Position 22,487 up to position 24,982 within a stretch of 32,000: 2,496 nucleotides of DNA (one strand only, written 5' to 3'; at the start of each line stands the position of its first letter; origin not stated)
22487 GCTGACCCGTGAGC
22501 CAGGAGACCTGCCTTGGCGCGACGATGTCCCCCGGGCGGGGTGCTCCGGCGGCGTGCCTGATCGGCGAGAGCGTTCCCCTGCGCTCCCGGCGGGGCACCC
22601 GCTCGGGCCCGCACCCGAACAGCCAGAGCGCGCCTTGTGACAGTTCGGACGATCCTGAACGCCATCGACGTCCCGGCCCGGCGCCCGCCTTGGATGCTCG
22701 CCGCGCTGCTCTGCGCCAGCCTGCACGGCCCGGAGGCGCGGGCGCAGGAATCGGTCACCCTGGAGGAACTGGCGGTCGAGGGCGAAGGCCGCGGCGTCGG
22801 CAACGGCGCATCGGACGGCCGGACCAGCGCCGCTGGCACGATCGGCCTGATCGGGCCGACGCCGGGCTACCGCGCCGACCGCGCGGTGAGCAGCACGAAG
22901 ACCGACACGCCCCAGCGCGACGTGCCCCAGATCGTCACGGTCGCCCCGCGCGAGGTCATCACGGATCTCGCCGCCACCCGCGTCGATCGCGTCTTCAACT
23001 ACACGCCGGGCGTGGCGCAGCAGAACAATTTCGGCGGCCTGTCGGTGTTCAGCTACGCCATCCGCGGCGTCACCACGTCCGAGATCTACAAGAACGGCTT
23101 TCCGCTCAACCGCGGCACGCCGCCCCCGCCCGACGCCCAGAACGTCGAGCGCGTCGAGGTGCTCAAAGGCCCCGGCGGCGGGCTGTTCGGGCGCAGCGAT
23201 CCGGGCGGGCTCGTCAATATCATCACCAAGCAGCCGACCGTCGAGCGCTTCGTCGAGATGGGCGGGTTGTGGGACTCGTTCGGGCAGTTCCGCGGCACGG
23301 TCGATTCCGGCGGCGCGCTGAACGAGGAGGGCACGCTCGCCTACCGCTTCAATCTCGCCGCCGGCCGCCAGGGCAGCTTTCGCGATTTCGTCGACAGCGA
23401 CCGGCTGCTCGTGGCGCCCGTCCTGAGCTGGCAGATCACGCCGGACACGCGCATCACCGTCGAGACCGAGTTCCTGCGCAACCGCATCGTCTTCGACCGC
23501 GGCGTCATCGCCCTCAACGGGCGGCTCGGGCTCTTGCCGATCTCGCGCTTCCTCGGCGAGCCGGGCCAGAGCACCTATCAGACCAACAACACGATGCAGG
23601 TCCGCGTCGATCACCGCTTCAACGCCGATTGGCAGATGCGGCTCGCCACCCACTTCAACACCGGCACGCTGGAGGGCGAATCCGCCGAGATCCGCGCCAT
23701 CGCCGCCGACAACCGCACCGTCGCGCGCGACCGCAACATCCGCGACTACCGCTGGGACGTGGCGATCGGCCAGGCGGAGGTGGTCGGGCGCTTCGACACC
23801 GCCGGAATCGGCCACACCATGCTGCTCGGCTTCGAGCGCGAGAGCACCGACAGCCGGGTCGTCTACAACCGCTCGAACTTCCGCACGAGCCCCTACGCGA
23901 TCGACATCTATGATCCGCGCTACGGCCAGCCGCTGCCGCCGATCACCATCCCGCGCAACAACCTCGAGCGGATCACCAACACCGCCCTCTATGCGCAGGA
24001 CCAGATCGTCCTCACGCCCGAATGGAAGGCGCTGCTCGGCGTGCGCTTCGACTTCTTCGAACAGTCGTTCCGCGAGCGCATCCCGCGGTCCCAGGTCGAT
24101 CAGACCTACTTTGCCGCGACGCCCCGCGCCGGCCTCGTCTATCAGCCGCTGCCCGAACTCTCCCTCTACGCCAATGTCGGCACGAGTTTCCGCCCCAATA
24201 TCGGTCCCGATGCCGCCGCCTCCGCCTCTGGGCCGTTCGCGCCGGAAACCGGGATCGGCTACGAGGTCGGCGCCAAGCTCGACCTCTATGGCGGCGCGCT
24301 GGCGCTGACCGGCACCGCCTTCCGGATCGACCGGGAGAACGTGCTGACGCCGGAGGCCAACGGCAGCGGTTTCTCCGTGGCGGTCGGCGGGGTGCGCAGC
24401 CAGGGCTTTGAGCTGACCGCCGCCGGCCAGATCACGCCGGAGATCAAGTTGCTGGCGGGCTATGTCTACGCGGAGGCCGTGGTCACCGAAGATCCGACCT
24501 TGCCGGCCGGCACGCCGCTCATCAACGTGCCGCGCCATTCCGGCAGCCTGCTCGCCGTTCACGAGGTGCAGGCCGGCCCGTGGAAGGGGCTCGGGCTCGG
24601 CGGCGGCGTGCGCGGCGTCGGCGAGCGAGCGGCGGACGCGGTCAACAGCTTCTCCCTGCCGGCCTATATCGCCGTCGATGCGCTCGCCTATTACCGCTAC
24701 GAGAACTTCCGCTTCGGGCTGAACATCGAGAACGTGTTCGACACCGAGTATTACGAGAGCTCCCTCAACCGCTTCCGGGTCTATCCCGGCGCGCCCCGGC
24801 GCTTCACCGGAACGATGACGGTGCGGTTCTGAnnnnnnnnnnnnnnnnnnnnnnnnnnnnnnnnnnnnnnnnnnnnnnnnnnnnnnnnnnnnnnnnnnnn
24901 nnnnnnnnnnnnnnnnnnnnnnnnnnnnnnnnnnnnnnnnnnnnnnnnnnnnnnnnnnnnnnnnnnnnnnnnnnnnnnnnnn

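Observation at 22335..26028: Cobalamin riboswitch controlling a siderophore-type TonB receptor translationally coupled to a DUF1624 membrane protein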

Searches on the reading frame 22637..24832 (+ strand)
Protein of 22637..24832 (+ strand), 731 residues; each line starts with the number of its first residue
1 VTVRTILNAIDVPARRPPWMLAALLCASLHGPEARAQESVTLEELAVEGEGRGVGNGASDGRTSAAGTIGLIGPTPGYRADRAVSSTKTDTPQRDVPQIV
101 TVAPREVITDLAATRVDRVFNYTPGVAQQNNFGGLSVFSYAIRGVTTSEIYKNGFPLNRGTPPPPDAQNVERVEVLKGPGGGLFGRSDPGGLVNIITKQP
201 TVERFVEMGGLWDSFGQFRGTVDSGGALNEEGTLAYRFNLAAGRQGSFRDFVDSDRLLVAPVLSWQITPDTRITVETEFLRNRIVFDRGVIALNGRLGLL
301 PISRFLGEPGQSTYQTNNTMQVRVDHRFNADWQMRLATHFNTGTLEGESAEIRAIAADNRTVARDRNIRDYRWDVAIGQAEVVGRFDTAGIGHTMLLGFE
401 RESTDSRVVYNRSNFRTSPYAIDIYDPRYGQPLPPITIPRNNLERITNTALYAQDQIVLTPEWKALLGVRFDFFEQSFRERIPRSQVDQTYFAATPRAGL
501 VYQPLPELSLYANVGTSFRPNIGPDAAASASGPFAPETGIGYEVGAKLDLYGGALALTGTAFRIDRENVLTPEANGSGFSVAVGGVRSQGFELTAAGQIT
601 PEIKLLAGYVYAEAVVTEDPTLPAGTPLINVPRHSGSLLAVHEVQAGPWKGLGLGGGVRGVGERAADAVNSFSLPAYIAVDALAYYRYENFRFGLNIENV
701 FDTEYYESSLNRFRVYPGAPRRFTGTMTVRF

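Call 8: search_protein_families(library=pfam, proteins=[window:22637-24832:+])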
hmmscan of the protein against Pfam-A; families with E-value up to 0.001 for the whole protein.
window:22637-24832:+ (731 aa): 3 families
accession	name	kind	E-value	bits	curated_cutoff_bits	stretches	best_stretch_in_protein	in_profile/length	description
PF00593.30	TonB_dep_Rec_b-barrel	-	7.2e-63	214.4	27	1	265-700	2-436/436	TonB dependent receptor-like, beta-barrel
PF07715.20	Plug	-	2e-17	64.1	23.9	1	92-191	1-106/107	TonB-dependent Receptor Plug Domain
PF25183.1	OMP_b-brl_4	-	0.00019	20.4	30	0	482-544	426-489/838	Outer membrane beta barrel domain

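Call 9: search_protein_families(library=ncbifam, proteins=[window:22637-24832:+], max_evalue=0.00001)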
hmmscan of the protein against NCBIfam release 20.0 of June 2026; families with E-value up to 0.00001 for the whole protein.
window:22637-24832:+ (731 aa): 21 families
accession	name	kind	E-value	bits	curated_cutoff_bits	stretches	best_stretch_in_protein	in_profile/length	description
TIGR01783.1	TonB-siderophor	subfamily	3.2e-105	353.2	223.5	1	95-731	1-649/649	TonB-dependent siderophore receptor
NF007465.0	PRK10044.1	equivalog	5.4e-80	269.5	803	1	72-731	55-726/726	ferrichrome porin FhuA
NF010651.0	PRK14050.1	equivalog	1.1e-69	235.3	884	1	35-708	32-707/730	TonB-dependent siderophore receptor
NF047944.1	FoxamRcptFoxA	equivalog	9.5e-63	212.6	1300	1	85-731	43-697/697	ferrioxamine B receptor FoxA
NF010650.0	PRK14049.1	equivalog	2.7e-62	211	904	1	75-703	61-703/729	ferrioxamine B receptor precursor protein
NF007349.0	PRK09840.1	equivalog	2.1e-51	174.8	686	2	78-478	54-477/760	catecholate siderophore receptor Fiu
NF049960.1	siderphRecptFauA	equivalog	8.5e-29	100.5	900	1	77-722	58-718/727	TonB-dependent alcaligin siderophore receptor FauA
NF007447.0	PRK10003.1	equivalog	1.4e-27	96.3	666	1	79-730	62-726/727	ferric-rhodotorulic acid/ferric-coprogen receptor FhuE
TIGR01786.1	TonB-hemlactrns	subfamily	6.7e-26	90.8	323.75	1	309-520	262-464/719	TonB-dependent hemoglobin/transferrin/lactoferrin family receptor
TIGR01785.1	TonB-hemin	subfamily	1.6e-23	83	316.85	2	378-731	309-677/677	TonB-dependent heme/hemoglobin receptor family protein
NF041535.1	TonB_rec_PqqU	equivalog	2.8e-19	68.9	1200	2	440-720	363-661/676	TonB-dependent receptor PqqU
NF053590.1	TonB_dep_TOL0244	equivalog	7.4e-15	54.6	645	1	445-709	324-584/604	TOL_0244 family TonB-dependent receptor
NF041676.1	FecA_OM_dicitr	equivalog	2.3e-12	45.7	1100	1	445-723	475-765/773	TonB-dependent Fe(3+) dicitrate receptor FecA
TIGR01779.1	TonB-B12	equivalog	4.4e-12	45.3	599.7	1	80-233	29-189/614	TonB-dependent vitamin B12 receptor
NF010051.0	PRK13528.1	subfamily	3e-09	35.7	583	1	167-202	141-176/727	FepA family TonB-dependent siderophore receptor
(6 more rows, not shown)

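Call 64: search_solved_structures(query=window:22637-24829:+, max_evalue=1e-10)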
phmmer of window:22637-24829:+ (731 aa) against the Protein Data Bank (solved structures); distinct sequences matched with E-value up to 1e-10: 33.
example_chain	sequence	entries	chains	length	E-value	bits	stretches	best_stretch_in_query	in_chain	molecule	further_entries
6i96_A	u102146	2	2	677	1.1e-71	245.4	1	72-731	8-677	Metal-pseudopaline receptor CntO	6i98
6i97_A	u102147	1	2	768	1.2e-71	245.2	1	72-731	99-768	Metal-pseudopaline receptor CntO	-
6z8a_A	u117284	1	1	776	1.2e-71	245.2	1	72-731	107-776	Ferrioxamine receptor FoxA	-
8b43_A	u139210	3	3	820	1.4e-71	244.9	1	72-731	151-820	Metal-pseudopaline receptor CntO | Ferrioxamine receptor FoxA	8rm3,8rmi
3qlb_A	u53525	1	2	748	1.9e-65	224.7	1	68-708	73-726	Enantio-pyochelin receptor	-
8a8c_A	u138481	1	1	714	7e-57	196.4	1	72-731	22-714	Ferrichrome outer membrane transporter/phage receptor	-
8a60_A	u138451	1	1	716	7.1e-57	196.4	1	72-731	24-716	Ferrichrome outer membrane transporter/phage receptor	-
1by3_A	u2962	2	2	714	1.4e-56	195.4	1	72-731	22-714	PROTEIN (FERRICHROME-IRON RECEPTOR PRECURSOR (FHUA)) | FERRIC HYDROXAMATE UPTAKE PROTEIN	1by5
2fcp_A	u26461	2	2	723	2.1e-55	191.5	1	72-731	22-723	PROTEIN (FERRIC HYDROXAMATE UPTAKE RECEPTOR) | FhuA iron-ferrichrome transporter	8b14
1qff_A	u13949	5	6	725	2.3e-55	191.4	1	72-731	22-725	FERRIC HYDROXAMATE UPTAKE RECEPTOR | PROTEIN (FERRIC HYDROXAMATE UPTAKE RECEPTOR) | FERRIC HYDROXAMATE RECEPTOR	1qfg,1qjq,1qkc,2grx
1fcp_A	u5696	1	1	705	2.5e-55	191.3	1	73-731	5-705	PROTEIN (FERRIC HYDROXAMATE UPTAKE RECEPTOR)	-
1fi1_A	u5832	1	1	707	3.2e-55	190.9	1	73-731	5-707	FERRICHROME-IRON RECEPTOR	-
4cu4_A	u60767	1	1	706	3.3e-55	190.9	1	73-731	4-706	FERRICHROME-IRON RECEPTOR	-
5nec_A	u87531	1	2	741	5.6e-44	153.7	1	68-710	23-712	TonB-dependent siderophore receptor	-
5fok_A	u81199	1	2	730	1.2e-38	136.1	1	69-714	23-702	IRON TRANSPORT OUTER MEMBRANE RECEPTOR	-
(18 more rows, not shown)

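Call 100: find_homologous_proteins(query=window:22637-24829:+, max_evalue=1e-50)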
Query window:22637-24829:+ (731 aa): 2072 proteins with E <= 1e-50 among 8000 candidates; the best 120 are listed.
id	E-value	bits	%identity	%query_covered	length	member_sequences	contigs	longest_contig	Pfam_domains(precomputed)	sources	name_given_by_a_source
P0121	0.0e+0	1592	97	100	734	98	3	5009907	PF07715.21,PF00593.31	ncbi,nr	ncbi:iron complex outermembrane receptor protein [Methylorubrum zatmanii]|nr:iron complex outermembr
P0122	0.0e+0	1528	92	100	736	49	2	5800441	PF07715.21,PF00593.31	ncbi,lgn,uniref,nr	ncbi:TonB-dependent siderophore receptor [Methylorubrum populi BJ001]|uniref:TonB-dependent sideroph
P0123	0.0e+0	1520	91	100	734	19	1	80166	PF07715.21,PF00593.31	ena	-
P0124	0.0e+0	1468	88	100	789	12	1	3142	PF07715.21,PF00593.31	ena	-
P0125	0.0e+0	1419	87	97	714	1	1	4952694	PF07715.21,PF00593.31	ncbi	ncbi:TonB-dependent siderophore receptor [Methylorubrum sp. POS3]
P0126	0.0e+0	1419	85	100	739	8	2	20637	PF07715.21,PF00593.31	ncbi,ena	-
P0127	0.0e+0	1415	87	97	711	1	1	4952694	PF07715.21,PF00593.31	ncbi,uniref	ncbi:TonB-dependent siderophore receptor [Methylorubrum sp. POS3]|uniref:TonB-dependent siderophore 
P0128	0.0e+0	1396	86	97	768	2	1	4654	PF07715.21,PF00593.31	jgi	jgi:iron complex outermembrane recepter protein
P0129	0.0e+0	1376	84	98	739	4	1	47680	PF07715.21,PF00593.31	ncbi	-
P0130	0.0e+0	1376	85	96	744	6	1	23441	PF07715.21,PF00593.31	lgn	-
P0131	0.0e+0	1375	85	96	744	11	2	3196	PF07715.21,PF00593.31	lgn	-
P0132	0.0e+0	1375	83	100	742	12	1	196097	PF07715.21,PF00593.31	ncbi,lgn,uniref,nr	ncbi:TonB-dependent receptor [Methylobacterium sp. Leaf456]|uniref:TonB-dependent siderophore recept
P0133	0.0e+0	1334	83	96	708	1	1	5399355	PF07715.21,PF00593.31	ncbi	ncbi:MAG: TonB-dependent siderophore receptor [Methylobacterium frigidaeris]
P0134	0.0e+0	1316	83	96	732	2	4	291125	PF07715.21,PF00593.31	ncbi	-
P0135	0.0e+0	1308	80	98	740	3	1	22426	PF07715.21,PF00593.31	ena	-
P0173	6.4e-197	674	49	90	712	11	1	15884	PF07715.21,PF00593.31,PF14905.13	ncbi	-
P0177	5.8e-188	645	47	97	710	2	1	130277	PF07715.21,PF00593.31,PF14905.13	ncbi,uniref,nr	ncbi:TonB-dependent siderophore receptor [Belnapia sp. T18]|uniref:TonB-dependent siderophore recept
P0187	2.2e-174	600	44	89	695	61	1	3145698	PF07715.21,PF00593.31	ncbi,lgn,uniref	ncbi:TonB-dependent siderophore receptor [Pseudomonas solani]|uniref:TonB-dependent siderophore rece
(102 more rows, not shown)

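Call 101: find_encoding_contigs(protein=P0177, flank=7000, max_places=2)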
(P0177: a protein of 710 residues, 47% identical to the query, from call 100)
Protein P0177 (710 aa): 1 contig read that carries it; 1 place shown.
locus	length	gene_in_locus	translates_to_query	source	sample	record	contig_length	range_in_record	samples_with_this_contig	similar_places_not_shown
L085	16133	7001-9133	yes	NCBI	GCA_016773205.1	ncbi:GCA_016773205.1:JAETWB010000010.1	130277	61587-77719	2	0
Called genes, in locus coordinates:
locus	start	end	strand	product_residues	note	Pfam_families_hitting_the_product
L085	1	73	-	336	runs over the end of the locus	PF04888:SseC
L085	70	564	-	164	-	-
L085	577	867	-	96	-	-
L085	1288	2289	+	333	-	-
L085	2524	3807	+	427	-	PF01551:Peptidase_M23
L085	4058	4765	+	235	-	-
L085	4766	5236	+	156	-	PF05932:CesT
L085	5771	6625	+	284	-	-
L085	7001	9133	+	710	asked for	PF07715:Plug, PF00593:TonB_dep_Rec_b-barrel, PF14905:OMP_b-brl_3 (weak)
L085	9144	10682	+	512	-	PF00496:SBP_bac_5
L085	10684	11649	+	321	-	PF19300:BPD_transp_1_N (weak), PF00528:BPD_transp_1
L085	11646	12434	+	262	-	PF00528:BPD_transp_1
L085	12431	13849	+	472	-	PF00005:ABC_tran, PF02463:SMC_N (faint), PF13191:AAA_16 (faint), PF13401:AAA_22 (faint), PF13555:AAA_29 (faint), PF13304:AAA_21 (faint), PF00005:ABC_tran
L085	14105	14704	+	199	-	PF00440:TetR_N, PF16925:TetR_C_13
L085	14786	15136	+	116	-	PF12823:DUF3817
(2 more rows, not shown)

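Call 102: find_encoding_contigs(protein=P0173, flank=7000, max_places=2)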
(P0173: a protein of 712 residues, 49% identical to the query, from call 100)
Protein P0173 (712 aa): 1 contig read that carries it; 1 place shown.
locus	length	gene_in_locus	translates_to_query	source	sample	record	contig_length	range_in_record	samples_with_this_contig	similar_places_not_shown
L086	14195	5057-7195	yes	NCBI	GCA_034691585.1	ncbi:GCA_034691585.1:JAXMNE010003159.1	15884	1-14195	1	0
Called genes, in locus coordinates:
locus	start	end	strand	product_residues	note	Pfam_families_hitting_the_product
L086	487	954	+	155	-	PF01609:DDE_Tnp_1, PF13586:DDE_Tnp_1_2 (weak)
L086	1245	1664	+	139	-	PF01019:G_glu_transpept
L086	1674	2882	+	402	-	PF01019:G_glu_transpept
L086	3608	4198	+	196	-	-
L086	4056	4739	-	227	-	-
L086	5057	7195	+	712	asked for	PF07715:Plug, PF00593:TonB_dep_Rec_b-barrel, PF14905:OMP_b-brl_3 (faint)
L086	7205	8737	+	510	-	PF00496:SBP_bac_5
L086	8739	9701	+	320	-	PF19300:BPD_transp_1_N (weak), PF00528:BPD_transp_1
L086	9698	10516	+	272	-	PF00528:BPD_transp_1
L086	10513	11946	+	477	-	PF00005:ABC_tran, PF02463:SMC_N (faint), PF13401:AAA_22 (faint), PF13304:AAA_21 (faint), PF00005:ABC_tran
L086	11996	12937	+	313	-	PF00561:Abhydrolase_1, PF12146:Hydrolase_4, PF12697:Abhydrolase_6, PF03096:Ndr (faint)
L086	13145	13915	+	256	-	PF12570:DUF3750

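Call 103: find_encoding_contigs(protein=P0187, flank=7000, max_places=2)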
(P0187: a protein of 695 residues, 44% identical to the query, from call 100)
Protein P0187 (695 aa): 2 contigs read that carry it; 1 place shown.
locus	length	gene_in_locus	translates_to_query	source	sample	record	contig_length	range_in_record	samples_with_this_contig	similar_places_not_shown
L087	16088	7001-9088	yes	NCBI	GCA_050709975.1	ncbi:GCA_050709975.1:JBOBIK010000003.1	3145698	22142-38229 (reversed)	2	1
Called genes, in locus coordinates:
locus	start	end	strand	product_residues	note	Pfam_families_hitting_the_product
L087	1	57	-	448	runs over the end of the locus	PF00579:tRNA-synt_1b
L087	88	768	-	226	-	PF02129:Peptidase_S15 (weak), PF00561:Abhydrolase_1 (weak), PF12146:Hydrolase_4, PF00975:Thioesterase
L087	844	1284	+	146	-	PF06295:ZapG-like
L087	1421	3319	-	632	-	PF00009:GTP_EFTU, PF01926:MMR_HSR1 (faint), PF03144:GTP_EFTU_D2 (weak), PF22594:GTP-eEF1A_C, PF01583:APS_kinase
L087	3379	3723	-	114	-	PF05635:23S_rRNA_IVP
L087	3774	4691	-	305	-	PF01507:PAPS_reduct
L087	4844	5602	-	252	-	PF01784:DUF34_NIF3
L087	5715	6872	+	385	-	PF00089:Trypsin, PF13365:Trypsin_2, PF00595:PDZ, PF13180:PDZ_2, PF17820:PDZ_6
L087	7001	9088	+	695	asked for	PF07715:Plug, PF00593:TonB_dep_Rec_b-barrel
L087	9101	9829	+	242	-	PF10670:DUF4198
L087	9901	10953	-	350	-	PF00155:Aminotran_1_2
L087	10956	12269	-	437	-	PF00815:Histidinol_dh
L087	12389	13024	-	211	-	PF01634:HisG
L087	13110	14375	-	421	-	PF00275:EPSP_synthase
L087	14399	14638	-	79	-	PF01722:BolA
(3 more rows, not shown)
